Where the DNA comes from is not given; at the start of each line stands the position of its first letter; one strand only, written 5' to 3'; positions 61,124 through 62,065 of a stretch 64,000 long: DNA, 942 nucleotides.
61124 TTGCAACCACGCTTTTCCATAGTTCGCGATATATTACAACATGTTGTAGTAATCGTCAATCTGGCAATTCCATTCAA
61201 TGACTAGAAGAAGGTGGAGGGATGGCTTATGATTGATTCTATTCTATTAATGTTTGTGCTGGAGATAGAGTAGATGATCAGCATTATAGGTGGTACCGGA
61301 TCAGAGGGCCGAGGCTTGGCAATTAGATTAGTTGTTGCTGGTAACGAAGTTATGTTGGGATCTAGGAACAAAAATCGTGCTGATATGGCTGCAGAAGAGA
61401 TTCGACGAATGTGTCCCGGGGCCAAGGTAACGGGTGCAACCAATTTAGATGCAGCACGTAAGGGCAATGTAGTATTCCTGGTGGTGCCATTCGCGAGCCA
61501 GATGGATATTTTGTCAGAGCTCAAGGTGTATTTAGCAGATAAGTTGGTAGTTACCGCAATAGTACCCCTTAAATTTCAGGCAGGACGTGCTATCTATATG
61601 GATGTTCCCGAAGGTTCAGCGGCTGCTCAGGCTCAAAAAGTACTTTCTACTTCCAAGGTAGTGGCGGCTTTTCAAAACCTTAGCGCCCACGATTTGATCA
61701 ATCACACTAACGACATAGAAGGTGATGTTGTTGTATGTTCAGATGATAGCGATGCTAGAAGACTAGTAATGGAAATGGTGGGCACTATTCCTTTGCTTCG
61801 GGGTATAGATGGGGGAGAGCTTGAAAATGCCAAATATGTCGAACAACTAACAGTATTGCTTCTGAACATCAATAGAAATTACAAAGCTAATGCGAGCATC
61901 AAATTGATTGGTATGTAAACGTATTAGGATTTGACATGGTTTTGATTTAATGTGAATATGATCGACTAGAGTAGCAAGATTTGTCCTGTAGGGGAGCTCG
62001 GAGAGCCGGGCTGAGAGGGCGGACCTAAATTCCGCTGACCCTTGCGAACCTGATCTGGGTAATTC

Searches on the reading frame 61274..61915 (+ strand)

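Call 87: search_protein_families(library=pfam, proteins=[window:61274-61915:+], max_evalue=0.000001)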
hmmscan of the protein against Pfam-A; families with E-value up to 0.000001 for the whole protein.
window:61274-61915:+ (214 aa): 1 family
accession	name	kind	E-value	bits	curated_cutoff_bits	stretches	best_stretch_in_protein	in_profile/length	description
PF03807.23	F420_oxidored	-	1.8e-15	57.8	21.6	1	2-96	2-92/94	NADP oxidoreductase coenzyme F420-dependent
